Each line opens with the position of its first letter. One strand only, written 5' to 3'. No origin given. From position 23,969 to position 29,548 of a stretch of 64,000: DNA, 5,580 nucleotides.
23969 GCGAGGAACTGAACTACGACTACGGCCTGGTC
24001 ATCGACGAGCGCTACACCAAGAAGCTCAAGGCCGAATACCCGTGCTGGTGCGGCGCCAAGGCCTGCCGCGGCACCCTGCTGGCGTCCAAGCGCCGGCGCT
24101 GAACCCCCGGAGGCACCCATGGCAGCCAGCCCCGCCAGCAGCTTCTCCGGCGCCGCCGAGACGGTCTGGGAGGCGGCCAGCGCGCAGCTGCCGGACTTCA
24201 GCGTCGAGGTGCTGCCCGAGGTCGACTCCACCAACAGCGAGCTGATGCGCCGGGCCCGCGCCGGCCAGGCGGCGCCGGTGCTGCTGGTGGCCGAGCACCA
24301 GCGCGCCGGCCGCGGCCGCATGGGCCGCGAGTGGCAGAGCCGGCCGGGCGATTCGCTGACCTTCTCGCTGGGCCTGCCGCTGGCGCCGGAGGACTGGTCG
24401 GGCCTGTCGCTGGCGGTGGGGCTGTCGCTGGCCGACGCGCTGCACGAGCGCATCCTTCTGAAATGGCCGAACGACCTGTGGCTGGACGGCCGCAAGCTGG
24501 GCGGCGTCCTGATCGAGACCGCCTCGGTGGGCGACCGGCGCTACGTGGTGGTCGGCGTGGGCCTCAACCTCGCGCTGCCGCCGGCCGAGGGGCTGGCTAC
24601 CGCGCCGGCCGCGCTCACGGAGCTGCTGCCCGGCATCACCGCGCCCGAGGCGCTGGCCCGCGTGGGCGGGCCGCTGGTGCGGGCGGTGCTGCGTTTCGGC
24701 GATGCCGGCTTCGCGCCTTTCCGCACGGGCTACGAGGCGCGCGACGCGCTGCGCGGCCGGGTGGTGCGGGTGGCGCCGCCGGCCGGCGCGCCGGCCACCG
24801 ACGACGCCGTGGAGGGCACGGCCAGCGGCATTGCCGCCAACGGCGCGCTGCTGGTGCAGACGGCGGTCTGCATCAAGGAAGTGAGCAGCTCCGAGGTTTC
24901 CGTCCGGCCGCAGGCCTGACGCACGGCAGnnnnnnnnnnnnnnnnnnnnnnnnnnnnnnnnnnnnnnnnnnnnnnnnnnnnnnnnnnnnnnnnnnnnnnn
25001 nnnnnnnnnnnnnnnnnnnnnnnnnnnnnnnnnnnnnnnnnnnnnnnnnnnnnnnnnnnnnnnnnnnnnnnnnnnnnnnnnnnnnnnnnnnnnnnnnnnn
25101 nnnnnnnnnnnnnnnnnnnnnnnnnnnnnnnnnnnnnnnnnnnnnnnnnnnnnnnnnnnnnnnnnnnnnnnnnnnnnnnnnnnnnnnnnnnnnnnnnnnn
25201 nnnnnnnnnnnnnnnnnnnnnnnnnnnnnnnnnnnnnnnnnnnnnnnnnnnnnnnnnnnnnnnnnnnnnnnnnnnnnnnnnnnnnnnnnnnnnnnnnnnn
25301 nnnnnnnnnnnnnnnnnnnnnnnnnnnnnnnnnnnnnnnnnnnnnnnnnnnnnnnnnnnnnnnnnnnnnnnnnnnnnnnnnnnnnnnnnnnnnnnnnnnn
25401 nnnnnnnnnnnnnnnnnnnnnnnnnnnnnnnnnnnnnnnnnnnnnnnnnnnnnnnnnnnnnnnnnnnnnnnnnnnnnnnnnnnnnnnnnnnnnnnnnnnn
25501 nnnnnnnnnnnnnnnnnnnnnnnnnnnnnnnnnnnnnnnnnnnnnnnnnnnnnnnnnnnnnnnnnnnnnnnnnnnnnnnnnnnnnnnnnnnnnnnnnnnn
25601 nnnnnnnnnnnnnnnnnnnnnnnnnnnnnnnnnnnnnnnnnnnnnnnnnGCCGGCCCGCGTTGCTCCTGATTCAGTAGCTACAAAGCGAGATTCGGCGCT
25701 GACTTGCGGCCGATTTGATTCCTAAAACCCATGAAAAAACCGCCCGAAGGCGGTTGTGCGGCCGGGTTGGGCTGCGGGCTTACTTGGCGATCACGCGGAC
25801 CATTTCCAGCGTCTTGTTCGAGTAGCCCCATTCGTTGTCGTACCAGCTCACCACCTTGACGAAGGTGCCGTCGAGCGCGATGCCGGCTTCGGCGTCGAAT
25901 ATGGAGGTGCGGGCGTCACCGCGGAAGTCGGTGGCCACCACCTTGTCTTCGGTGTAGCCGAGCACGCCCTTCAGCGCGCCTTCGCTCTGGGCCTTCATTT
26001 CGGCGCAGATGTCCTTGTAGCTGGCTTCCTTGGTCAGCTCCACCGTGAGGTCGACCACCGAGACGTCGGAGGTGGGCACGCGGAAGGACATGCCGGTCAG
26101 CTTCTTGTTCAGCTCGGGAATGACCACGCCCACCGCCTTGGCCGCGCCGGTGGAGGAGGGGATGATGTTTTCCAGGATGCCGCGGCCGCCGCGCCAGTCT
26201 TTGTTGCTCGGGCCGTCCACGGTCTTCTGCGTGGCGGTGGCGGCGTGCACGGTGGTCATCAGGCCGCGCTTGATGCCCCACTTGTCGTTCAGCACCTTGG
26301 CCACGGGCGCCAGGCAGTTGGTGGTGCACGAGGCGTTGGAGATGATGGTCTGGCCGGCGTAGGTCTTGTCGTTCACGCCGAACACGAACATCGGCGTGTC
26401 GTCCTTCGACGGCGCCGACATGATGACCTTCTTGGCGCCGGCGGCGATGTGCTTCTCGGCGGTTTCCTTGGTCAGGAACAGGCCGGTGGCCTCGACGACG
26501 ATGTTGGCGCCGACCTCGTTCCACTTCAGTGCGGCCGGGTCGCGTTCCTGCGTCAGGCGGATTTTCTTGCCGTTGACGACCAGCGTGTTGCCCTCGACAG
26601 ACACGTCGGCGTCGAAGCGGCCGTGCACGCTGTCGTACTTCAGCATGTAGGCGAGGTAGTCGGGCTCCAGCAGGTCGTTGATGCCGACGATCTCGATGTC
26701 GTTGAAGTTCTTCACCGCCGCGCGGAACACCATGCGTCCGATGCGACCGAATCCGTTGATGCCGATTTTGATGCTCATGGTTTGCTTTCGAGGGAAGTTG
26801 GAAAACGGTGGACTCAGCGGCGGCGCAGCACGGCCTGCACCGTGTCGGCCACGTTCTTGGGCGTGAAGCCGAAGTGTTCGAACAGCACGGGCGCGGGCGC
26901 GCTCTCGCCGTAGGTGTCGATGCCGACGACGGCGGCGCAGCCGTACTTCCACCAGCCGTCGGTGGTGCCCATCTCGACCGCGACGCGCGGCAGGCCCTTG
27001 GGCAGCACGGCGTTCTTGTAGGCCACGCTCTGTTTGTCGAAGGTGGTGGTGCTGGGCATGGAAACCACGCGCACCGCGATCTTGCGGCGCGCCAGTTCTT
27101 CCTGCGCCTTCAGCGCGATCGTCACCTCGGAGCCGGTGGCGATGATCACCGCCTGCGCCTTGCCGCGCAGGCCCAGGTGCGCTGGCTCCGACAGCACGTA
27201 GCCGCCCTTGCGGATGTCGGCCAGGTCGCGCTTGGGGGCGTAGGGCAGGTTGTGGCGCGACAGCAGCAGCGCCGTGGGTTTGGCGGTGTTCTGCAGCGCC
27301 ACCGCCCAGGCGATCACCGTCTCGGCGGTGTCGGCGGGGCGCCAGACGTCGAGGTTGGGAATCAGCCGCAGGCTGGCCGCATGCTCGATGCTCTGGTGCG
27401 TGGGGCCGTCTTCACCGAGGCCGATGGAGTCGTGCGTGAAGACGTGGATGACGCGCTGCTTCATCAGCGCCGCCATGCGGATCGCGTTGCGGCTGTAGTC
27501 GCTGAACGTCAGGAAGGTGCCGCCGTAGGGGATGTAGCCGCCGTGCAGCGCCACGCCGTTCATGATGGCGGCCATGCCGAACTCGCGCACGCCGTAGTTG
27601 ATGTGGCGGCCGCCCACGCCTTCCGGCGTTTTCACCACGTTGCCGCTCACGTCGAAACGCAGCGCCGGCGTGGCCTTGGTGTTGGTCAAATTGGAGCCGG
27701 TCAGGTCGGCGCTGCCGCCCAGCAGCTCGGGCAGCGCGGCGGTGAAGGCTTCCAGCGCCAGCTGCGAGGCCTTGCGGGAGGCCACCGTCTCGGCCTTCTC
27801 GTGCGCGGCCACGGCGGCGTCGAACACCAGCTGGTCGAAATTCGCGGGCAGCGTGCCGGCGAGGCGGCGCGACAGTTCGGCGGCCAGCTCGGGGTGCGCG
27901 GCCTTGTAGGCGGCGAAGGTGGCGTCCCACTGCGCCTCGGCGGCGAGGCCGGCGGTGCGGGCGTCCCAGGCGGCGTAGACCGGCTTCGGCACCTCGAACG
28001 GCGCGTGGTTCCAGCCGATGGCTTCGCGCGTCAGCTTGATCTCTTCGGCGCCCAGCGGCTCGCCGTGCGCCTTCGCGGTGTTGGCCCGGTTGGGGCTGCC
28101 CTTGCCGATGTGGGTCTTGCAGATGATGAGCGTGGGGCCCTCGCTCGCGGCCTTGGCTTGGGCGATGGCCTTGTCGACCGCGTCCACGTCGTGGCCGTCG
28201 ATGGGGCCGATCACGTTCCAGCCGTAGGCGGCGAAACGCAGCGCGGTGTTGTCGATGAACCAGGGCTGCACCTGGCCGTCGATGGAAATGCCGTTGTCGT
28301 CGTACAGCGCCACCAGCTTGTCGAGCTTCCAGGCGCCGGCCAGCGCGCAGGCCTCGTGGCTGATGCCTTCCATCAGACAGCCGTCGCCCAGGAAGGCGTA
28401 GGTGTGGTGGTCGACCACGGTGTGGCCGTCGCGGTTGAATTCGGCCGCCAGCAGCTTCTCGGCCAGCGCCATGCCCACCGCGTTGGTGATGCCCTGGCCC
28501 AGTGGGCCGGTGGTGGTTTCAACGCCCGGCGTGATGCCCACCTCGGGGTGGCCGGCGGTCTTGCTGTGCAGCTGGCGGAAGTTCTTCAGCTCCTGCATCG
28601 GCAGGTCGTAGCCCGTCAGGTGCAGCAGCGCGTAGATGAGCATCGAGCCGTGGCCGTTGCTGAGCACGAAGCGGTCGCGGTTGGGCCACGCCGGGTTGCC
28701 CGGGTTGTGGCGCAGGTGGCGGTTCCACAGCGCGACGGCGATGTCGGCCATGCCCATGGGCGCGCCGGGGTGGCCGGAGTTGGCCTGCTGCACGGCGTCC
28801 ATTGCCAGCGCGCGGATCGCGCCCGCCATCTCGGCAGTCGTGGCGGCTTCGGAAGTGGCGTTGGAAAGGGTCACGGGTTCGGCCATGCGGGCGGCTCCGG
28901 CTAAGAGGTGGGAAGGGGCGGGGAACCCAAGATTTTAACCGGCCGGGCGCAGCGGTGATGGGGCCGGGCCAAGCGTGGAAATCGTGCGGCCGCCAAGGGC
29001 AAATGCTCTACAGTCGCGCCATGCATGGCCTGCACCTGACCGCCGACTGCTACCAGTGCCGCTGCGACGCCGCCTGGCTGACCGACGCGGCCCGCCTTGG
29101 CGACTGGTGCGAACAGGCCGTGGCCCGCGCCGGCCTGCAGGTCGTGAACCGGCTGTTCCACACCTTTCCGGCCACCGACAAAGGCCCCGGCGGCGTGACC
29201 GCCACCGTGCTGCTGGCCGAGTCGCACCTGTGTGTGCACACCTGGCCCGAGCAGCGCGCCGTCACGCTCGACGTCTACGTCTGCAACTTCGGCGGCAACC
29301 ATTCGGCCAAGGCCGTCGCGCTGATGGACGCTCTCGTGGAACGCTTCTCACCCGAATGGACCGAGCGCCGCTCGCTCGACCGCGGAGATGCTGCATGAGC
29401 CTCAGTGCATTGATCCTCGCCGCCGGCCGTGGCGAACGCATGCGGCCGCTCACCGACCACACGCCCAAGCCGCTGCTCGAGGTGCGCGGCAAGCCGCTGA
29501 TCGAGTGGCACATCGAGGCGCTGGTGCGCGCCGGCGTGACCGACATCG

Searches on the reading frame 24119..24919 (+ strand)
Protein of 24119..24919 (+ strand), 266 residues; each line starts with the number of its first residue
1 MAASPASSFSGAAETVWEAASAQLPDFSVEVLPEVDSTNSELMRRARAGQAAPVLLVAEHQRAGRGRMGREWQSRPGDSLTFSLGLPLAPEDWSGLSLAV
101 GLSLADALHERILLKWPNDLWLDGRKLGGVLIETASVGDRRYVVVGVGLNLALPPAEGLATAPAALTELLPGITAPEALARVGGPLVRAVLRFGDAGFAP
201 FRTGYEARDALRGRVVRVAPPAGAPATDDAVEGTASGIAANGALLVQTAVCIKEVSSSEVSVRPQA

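Call 104: search_protein_families(library=pfam, proteins=[window:24119-24919:+], max_evalue=0.00001)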
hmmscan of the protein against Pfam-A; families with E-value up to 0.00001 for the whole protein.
window:24119-24919:+ (266 aa): 2 families
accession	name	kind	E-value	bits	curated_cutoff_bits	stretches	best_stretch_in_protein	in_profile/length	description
PF03099.24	BPL_LplA_LipB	-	2.7e-14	53.6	21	1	37-150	7-133/133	Biotin/lipoate A/B protein ligase family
PF02237.23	BPL_C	-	5.1e-07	29.9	21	1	228-263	12-48/48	Biotin protein ligase C terminal domain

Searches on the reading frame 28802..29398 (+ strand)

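Call 56: search_protein_families(library=pfam, proteins=[window:28802-29398:+], max_evalue=0.001)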
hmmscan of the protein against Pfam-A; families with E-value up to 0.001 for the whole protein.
window:28802-29398:+ (198 aa): 1 family
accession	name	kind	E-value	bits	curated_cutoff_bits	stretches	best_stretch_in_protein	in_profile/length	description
PF02675.21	AdoMet_dc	-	3.1e-27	95.5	25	1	78-195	1-107/107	S-adenosylmethionine decarboxylase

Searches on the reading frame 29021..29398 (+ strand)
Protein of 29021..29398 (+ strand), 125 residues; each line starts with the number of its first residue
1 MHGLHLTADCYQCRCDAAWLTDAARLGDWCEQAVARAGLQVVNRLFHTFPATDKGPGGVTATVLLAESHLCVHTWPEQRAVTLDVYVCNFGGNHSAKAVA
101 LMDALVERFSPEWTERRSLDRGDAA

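Call 66: search_protein_families(library=ncbifam, proteins=[window:29021-29398:+], max_evalue=0.01)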
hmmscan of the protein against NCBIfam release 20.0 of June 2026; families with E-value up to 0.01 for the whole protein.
window:29021-29398:+ (125 aa): 1 family
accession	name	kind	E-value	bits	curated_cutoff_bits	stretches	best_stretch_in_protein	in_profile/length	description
TIGR03330.1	SAM_DCase_Bsu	equivalog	1.7e-22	79.8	75.65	1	2-122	3-112/112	adenosylmethionine decarboxylase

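Call 67: search_solved_structures(query=window:29021-29398:+, max_evalue=0.001, show_alignments=1)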
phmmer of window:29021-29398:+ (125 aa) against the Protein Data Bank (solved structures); distinct sequences matched with E-value up to 0.001: 4.
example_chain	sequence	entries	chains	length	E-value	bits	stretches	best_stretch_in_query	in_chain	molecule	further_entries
2iii_A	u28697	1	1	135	1.3e-13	54.6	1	3-122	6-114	S-adenosylmethionine decarboxylase proenzyme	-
1tlu_A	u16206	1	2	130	2.3e-10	44.1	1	3-89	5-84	S-adenosylmethionine decarboxylase proenzyme, AdoMetDC, SamDC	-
1vr7_A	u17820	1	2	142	2.9e-10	43.8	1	3-89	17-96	S-adenosylmethionine decarboxylase proenzyme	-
1tmi_A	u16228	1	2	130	6.2e-10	42.7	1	3-89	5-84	S-adenosylmethionine decarboxylase proenzyme, AdoMetDC, SamDC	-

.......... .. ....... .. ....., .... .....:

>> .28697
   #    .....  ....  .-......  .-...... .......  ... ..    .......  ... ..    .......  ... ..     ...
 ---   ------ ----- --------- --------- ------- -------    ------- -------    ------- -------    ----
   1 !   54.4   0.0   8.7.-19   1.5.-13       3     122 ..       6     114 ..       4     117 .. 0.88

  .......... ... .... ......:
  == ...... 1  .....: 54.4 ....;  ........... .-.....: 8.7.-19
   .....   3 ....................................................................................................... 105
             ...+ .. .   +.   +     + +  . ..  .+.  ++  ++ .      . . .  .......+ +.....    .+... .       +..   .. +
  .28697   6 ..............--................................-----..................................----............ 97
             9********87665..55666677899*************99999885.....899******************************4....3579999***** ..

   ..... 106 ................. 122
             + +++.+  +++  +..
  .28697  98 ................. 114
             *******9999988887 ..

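Call 79: search_protein_families(library=padloc, proteins=[window:29021-29398:+], max_evalue=0.001)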
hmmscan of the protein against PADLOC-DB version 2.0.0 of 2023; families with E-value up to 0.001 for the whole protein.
window:29021-29398:+ (125 aa): 0 families
